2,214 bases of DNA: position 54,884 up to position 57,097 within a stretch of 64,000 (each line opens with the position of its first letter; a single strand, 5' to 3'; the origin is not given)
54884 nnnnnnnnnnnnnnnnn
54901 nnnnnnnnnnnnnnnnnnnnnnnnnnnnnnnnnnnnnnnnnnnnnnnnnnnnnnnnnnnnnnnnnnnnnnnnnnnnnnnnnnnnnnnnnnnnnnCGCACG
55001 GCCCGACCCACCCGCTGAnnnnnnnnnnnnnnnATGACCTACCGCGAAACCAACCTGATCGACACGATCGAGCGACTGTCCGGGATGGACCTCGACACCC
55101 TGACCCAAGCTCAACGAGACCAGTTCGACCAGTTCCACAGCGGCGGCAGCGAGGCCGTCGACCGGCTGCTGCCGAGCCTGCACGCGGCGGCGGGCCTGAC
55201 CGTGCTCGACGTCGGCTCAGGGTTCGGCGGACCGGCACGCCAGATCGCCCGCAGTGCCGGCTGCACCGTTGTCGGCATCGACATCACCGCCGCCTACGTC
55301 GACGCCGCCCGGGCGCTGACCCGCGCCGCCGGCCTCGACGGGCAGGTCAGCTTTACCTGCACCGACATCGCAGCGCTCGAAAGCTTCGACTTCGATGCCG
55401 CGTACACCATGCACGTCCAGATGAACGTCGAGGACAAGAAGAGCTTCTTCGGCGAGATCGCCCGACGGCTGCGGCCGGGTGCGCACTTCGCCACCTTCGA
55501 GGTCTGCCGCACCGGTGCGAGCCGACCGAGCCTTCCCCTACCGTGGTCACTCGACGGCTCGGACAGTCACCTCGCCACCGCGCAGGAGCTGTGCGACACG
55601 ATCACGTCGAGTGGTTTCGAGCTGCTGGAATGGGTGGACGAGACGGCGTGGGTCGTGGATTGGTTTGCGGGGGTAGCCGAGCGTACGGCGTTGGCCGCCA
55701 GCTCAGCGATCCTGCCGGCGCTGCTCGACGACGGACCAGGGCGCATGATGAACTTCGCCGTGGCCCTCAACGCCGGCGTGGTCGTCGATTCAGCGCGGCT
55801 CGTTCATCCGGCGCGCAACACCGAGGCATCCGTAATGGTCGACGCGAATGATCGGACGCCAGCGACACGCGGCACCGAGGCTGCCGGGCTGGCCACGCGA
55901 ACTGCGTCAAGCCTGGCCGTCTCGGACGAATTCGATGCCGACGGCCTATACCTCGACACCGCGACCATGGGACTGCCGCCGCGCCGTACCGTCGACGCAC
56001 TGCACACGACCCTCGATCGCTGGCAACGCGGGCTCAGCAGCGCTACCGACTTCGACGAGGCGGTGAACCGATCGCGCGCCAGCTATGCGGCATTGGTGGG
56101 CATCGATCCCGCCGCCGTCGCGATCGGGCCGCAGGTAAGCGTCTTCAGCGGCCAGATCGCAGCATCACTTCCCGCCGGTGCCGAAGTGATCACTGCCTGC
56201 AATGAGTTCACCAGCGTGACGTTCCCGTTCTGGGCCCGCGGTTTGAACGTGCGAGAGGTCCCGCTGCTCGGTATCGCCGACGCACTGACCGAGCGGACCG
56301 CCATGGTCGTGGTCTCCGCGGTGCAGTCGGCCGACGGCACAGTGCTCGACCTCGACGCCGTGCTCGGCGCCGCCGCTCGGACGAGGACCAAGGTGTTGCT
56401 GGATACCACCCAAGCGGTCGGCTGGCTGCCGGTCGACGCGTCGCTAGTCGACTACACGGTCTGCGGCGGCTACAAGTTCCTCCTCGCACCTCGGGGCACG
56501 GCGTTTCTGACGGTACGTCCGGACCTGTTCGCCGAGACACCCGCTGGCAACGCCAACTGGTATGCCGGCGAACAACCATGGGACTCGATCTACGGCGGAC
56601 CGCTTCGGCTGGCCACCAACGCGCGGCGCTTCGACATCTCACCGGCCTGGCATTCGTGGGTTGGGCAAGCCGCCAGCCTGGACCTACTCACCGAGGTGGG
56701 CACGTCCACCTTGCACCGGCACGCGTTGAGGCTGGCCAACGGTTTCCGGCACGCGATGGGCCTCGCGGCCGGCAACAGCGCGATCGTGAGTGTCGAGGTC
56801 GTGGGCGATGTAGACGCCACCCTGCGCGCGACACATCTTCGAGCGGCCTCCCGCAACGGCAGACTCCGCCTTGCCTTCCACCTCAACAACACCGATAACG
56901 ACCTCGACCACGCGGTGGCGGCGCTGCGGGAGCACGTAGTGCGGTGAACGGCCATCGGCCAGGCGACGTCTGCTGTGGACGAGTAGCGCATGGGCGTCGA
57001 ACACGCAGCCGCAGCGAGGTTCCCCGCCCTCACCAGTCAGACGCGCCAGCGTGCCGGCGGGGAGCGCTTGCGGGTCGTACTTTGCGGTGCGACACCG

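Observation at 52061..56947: TetR - perfect 19-bp palindrome - MmpL - methyltransferase/aminotransferase fusion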

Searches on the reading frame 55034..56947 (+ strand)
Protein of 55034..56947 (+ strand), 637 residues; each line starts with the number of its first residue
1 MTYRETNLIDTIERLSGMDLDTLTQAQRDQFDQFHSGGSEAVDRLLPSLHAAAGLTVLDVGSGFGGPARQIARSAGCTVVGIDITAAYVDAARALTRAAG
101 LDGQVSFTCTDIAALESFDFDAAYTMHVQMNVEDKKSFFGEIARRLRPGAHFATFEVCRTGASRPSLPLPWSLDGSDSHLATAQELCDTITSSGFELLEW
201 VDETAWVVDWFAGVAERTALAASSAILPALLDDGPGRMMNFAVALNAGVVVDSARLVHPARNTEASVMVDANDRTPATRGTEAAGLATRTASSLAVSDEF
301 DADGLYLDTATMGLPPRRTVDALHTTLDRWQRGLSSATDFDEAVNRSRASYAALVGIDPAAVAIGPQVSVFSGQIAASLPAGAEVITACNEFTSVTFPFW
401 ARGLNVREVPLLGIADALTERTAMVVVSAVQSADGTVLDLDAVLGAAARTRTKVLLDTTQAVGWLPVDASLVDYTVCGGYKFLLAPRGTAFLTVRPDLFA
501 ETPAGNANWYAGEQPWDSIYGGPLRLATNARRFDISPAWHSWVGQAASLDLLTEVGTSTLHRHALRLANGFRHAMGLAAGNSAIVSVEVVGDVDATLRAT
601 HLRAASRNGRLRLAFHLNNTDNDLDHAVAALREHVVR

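Call 3: search_protein_families(library=pfam, proteins=[window:55034-56947:+], max_evalue=0.01)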
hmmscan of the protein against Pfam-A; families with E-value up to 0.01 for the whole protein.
window:55034-56947:+ (637 aa): 10 families
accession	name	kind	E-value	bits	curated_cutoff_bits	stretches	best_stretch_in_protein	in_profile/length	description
PF13649.12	Methyltransf_25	-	2.8e-15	57.2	27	1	57-149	1-96/97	Methyltransferase domain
PF08241.18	Methyltransf_11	-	6.5e-15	56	21.2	1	58-153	1-94/95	Methyltransferase domain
PF00266.25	Aminotran_5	-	4.7e-14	52.6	21.5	1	379-569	85-285/371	Aminotransferase class-V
PF13847.12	Methyltransf_31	-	4.5e-13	49.6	27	1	53-158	3-113/145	Methyltransferase domain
PF08242.18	Methyltransf_12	-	5.5e-11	43.5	30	1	58-152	1-98/98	Methyltransferase domain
PF13489.12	Methyltransf_23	-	5.4e-08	33.2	27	1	40-198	11-162/164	Methyltransferase domain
PF02353.26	CMAS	-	5.3e-07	29.7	27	1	37-153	46-163/273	Mycolic acid cyclopropane synthetase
PF01209.24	Ubie_methyltran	-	7.9e-05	22.6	20.1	1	53-160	47-157/233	ubiE/COQ5 methyltransferase family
PF13679.12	Methyltransf_32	-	0.0028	18.1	27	1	40-117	11-94/143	Methyltransferase domain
PF08003.17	Methyltransf_9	-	0.0039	16.6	23.8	1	43-128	105-191/315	Protein of unknown function (DUF1698)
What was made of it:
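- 55835..56947 (+): Class-V-fold PLP-dependent enzyme gene (370 aa, own ATG). It overlaps the MTase stop as TAATG. Aminotran_5, 52.6 bits (call 3).
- On Class I SAM-dependent methyltransferase: Methyltransf_25, 57.2 bits; Methyltransf_11, 56 bits (call 3).
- On Class-V (fold type I) PLP enzyme: PF00266, 52.6 bits (call 3).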

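Call 6: find_homologous_proteins(query=window:55034-56944:+)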
Query window:55034-56944:+ (637 aa): 1041 proteins with E <= 0.001 among 8000 candidates; the best 120 are listed.
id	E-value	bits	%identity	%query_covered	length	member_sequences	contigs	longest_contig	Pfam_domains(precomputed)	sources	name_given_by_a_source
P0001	1.4e-236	805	100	58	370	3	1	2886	PF00266.26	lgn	-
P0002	7.0e-173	595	77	56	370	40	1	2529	PF00266.26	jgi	jgi:selenocysteine lyase/cysteine desulfurase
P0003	2.6e-129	451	81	40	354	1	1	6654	PF00266.26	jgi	jgi:selenocysteine lyase/cysteine desulfurase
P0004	1.8e-123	432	62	51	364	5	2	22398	PF00266.26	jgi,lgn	jgi:selenocysteine lyase/cysteine desulfurase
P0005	3.6e-123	431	61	53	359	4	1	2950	PF00266.26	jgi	jgi:selenocysteine lyase/cysteine desulfurase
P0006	3.8e-122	427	60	54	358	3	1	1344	PF00266.26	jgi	jgi:selenocysteine lyase/cysteine desulfurase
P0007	4.1e-122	427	62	54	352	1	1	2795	PF00266.26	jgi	jgi:selenocysteine lyase/cysteine desulfurase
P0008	5.0e-122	427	61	53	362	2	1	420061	PF00266.26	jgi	jgi:selenocysteine lyase/cysteine desulfurase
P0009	1.3e-121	425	60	54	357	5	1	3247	PF00266.26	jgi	jgi:selenocysteine lyase/cysteine desulfurase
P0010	1.8e-121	425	60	54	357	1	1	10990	PF00266.26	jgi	jgi:selenocysteine lyase/cysteine desulfurase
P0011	9.6e-121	422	59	53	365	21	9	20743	PF00266.26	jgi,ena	-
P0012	1.9e-120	421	59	53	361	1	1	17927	PF00266.26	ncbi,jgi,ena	-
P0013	2.0e-120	421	59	54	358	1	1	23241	PF00266.26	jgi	jgi:selenocysteine lyase/cysteine desulfurase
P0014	4.5e-120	420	61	54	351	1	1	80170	PF00266.26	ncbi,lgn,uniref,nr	ncbi:aminotransferase class V-fold PLP-dependent enzyme [Blastococcus xanthinilyticus]|uniref:Seleno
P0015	6.6e-120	420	61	53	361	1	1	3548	PF00266.26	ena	-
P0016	1.3e-119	419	60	53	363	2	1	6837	PF00266.26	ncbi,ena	-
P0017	2.5e-119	418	60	54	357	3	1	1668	PF00266.26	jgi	jgi:selenocysteine lyase/cysteine desulfurase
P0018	2.7e-119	418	61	51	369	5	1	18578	PF00266.26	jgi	-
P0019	3.3e-119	417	61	52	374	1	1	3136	PF00266.26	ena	-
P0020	3.3e-119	417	60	50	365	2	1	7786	PF00266.26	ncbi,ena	-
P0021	3.7e-119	417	59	53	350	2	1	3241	PF00266.26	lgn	-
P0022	6.2e-119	417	60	53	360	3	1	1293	PF00266.26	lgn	-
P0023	7.0e-119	416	57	56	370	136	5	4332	PF00266.26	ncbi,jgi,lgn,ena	-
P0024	7.3e-119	416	57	55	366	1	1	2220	PF00266.26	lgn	-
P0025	7.8e-119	416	60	54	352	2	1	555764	PF00266.26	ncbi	-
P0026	1.1e-118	416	60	53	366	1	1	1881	PF00266.26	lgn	-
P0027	1.2e-118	416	60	53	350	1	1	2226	PF00266.26,PF01041.24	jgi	jgi:selenocysteine lyase/cysteine desulfurase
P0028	1.7e-118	415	59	54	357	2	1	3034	PF00266.26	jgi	jgi:selenocysteine lyase/cysteine desulfurase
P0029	2.1e-118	415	60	53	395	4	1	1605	PF00266.26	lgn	-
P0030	2.4e-118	415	60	54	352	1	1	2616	PF00266.26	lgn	-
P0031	2.9e-118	414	59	53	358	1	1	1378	PF00266.26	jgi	jgi:selenocysteine lyase/cysteine desulfurase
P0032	3.6e-118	414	59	57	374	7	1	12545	PF00266.26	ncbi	-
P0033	3.8e-118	414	60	54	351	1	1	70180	PF00266.26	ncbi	ncbi:aminotransferase class V-fold PLP-dependent enzyme [Blastococcus sp. SYSU DS0619]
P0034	4.1e-118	414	59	54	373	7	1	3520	PF00266.26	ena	-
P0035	4.7e-118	414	58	54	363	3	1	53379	PF00266.26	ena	-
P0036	4.7e-118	414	59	53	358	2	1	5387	PF00266.26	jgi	jgi:selenocysteine lyase/cysteine desulfurase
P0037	8.7e-118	413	59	54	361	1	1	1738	PF00266.26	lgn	-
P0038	8.8e-118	413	60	52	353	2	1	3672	PF00266.26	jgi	-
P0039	1.0e-117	412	58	54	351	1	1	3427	PF00266.26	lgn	-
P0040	1.1e-117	412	59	54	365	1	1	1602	PF00266.26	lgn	-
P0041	1.3e-117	412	61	53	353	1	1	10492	PF00266.26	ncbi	-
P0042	1.3e-117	412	58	54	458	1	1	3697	PF00266.26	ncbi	-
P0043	1.4e-117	412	61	52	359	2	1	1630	PF00266.26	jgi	jgi:selenocysteine lyase/cysteine desulfurase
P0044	1.6e-117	412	58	54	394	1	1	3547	PF00266.26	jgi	jgi:selenocysteine lyase/cysteine desulfurase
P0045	1.8e-117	412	60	53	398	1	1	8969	PF00266.26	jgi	jgi:selenocysteine lyase/cysteine desulfurase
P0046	1.8e-117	412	60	51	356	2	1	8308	PF00266.26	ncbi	-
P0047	2.3e-117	411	57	55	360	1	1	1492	PF00266.26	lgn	-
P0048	2.5e-117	411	59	53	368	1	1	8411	PF00266.26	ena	-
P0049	2.5e-117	411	58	53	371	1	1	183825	PF00266.26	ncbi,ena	-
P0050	2.7e-117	411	58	53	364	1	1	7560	PF00266.26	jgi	jgi:selenocysteine lyase/cysteine desulfurase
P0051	2.8e-117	411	60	54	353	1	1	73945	PF00266.26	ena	-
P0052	2.9e-117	411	59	54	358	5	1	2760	PF00266.26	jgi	jgi:selenocysteine lyase/cysteine desulfurase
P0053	3.4e-117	411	59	53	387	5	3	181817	PF00266.26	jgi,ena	-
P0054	3.8e-117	411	59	54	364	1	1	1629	PF00266.26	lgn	-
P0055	3.9e-117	411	59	54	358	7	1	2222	PF00266.26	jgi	jgi:selenocysteine lyase/cysteine desulfurase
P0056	4.3e-117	410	59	53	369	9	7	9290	PF00266.26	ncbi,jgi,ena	ncbi:MAG TPA: aminotransferase class V-fold PLP-dependent enzyme [Dermatophilaceae bacterium]|jgi:se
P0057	4.4e-117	410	58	53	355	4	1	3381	PF00266.26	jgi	jgi:selenocysteine lyase/cysteine desulfurase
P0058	4.9e-117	410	59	54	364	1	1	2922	PF00266.26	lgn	-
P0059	5.0e-117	410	59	54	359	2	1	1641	PF00266.26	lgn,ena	-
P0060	6.4e-117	410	61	52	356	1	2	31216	PF00266.26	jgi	jgi:selenocysteine lyase/cysteine desulfurase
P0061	7.3e-117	410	58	54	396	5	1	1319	PF00266.26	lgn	-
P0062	7.4e-117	410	57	54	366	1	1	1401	PF00266.26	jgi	jgi:selenocysteine lyase/cysteine desulfurase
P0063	9.3e-117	409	58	53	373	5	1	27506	PF00266.26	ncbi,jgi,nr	ncbi:MAG TPA: aminotransferase class V-fold PLP-dependent enzyme [Streptomyces sp.]|nr:aminotransfer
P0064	9.7e-117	409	58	54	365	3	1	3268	PF00266.26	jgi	jgi:selenocysteine lyase/cysteine desulfurase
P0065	1.3e-116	409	57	56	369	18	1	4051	PF00266.26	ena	-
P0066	1.3e-116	409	59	53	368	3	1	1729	PF00266.26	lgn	-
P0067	1.5e-116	409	58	54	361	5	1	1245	PF00266.26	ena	-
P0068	1.5e-116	409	59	53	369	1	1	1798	PF00266.26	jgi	jgi:selenocysteine lyase/cysteine desulfurase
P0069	2.0e-116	408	58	54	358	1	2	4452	PF00266.26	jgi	jgi:selenocysteine lyase/cysteine desulfurase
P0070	3.0e-116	408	59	54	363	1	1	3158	PF00266.26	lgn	-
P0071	3.0e-116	408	57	56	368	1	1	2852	PF00266.26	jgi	jgi:selenocysteine lyase/cysteine desulfurase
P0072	3.1e-116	408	58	54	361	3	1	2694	PF00266.26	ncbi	-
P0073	3.2e-116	408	59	54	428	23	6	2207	PF00266.26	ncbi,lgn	-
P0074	4.2e-116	407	57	57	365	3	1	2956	PF00266.26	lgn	-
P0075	4.9e-116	407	58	53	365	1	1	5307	PF00266.26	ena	-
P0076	5.6e-116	407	58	53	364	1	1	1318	PF00266.26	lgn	-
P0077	5.8e-116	407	61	51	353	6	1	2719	PF00266.26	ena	-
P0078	6.2e-116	407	59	54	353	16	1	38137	PF00266.26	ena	-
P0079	6.4e-116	407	61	50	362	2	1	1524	PF00266.26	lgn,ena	-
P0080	7.3e-116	406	62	54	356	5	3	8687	PF00266.26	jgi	jgi:selenocysteine lyase/cysteine desulfurase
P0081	7.8e-116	406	58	54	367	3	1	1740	PF00266.26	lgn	-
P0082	8.4e-116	406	57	54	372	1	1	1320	PF00266.26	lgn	-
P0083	9.8e-116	406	63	51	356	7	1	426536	PF00266.26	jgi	jgi:selenocysteine lyase/cysteine desulfurase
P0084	1.1e-115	406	56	55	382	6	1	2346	PF00266.26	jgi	jgi:selenocysteine lyase/cysteine desulfurase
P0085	1.2e-115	406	58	53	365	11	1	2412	PF00266.26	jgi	-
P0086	1.2e-115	406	58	53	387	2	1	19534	PF00266.26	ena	-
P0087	1.3e-115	406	59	54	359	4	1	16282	PF00266.26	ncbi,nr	ncbi:MAG: aminotransferase class V-fold PLP-dependent enzyme [Microlunatus sp.]|nr:aminotransferase 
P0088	1.6e-115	405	58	54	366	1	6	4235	PF00266.26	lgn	-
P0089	1.6e-115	405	61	51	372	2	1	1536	PF00266.26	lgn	-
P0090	1.7e-115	405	56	57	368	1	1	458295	PF00266.26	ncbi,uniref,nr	ncbi:aminotransferase class V-fold PLP-dependent enzyme [Streptomyces sp. HNM0575]|uniref:aminotrans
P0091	1.7e-115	405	61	50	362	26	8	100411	PF00266.26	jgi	jgi:selenocysteine lyase/cysteine desulfurase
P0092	1.8e-115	405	59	52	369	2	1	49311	PF00266.26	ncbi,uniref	ncbi:aminotransferase class V-fold PLP-dependent enzyme [Streptomyces sp. NPDC102365]|uniref:aminotr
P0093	2.1e-115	405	60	53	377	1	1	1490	PF00266.26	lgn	-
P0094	2.1e-115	405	58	54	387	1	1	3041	PF00266.26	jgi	-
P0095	2.7e-115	404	58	56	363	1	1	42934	PF00266.26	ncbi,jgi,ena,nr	ncbi:MAG: aminotransferase class V-fold PLP-dependent enzyme [Kutzneria sp.]|nr:aminotransferase cla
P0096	2.8e-115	404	59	54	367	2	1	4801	PF00266.26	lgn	-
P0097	2.8e-115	404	57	53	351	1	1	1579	PF00266.26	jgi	-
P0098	3.0e-115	404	56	56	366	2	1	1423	PF00266.26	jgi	jgi:selenocysteine lyase/cysteine desulfurase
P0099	3.2e-115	404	56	56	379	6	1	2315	PF00266.26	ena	-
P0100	3.5e-115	404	56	54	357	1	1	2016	PF00266.26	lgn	-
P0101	3.7e-115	404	57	53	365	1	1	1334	PF00266.26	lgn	-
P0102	3.8e-115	404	55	57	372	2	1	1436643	PF00266.26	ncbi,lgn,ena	-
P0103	4.0e-115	404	59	52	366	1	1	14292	PF00266.26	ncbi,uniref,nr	ncbi:aminotransferase class V-fold PLP-dependent enzyme [Actinospica durhamensis]|uniref:Aminotransf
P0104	4.0e-115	404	58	53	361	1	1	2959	PF00266.26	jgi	jgi:selenocysteine lyase/cysteine desulfurase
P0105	4.3e-115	404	59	52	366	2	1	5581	PF00266.26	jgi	jgi:selenocysteine lyase/cysteine desulfurase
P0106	4.7e-115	404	61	50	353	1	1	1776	PF00266.26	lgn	-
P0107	4.8e-115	404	59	53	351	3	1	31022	PF00266.26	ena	-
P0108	5.5e-115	403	60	53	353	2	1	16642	PF00266.26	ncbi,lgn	-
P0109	5.5e-115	403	60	54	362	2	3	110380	PF00266.26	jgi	jgi:selenocysteine lyase/cysteine desulfurase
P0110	5.9e-115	403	56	55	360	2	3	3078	PF00266.26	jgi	jgi:selenocysteine lyase/cysteine desulfurase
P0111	7.2e-115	403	57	54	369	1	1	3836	PF00266.26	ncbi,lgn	-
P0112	7.3e-115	403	59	53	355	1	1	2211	PF00266.26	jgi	jgi:selenocysteine lyase/cysteine desulfurase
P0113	7.6e-115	403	59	51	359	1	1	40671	PF00266.26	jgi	jgi:selenocysteine lyase/cysteine desulfurase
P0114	7.8e-115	403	58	53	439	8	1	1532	PF00266.26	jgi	-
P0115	8.5e-115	403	55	57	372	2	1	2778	PF00266.26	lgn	-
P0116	9.6e-115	403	58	55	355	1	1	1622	PF00266.26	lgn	-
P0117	9.7e-115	403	59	53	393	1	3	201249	PF00266.26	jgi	jgi:selenocysteine lyase/cysteine desulfurase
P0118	1.0e-114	403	59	54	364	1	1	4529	PF00266.26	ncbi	-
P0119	1.0e-114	403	54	58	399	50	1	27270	PF00266.26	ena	-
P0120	1.2e-114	402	58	54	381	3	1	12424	PF00266.26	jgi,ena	jgi:selenocysteine lyase/cysteine desulfurase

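Call 7: find_encoding_contigs(protein=P0001, flank=5000)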
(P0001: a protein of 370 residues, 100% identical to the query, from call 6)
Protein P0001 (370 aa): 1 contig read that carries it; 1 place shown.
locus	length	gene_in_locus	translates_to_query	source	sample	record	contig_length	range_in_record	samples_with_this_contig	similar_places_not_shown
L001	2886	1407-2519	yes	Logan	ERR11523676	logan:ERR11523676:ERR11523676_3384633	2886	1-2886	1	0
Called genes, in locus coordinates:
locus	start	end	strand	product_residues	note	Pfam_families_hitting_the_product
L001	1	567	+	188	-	?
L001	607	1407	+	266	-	PF13489:Methyltransf_23, PF02353:CMAS, PF01209:Ubie_methyltran (weak), PF08241:Methyltransf_11, PF08242:Methyltransf_12, PF13649:Methyltransf_25, PF13847:Methyltransf_31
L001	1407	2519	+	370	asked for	PF00266:Aminotran_5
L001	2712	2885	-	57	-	?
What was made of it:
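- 55835..56947 (+): P0001 is 100% identical and called as a stand-alone 370-aa protein (calls 6, 7).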

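Call 13: list_cluster_members(proteins=[window:55034-56944:+, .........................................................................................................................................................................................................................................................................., window:52847-54991:+, window:52064-52804:-, window:52064-52777:-, window:52064-52774:-, window:52064-52783:-])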
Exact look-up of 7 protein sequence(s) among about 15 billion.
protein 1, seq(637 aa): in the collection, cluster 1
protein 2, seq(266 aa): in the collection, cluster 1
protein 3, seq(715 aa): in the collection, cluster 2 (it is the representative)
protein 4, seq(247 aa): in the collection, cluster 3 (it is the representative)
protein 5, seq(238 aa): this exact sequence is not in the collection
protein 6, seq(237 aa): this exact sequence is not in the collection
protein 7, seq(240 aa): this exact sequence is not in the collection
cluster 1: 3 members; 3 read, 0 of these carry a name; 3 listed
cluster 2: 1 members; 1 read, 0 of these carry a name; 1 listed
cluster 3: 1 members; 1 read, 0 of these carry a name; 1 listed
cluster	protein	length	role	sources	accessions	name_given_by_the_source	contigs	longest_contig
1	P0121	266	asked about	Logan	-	-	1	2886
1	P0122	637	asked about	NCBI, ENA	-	-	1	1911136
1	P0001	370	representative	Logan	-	-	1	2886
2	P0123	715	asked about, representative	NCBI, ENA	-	-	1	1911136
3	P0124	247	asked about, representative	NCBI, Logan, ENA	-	-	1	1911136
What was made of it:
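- The 637-aa ORF is present as a called protein in NCBI/ENA (call 13).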
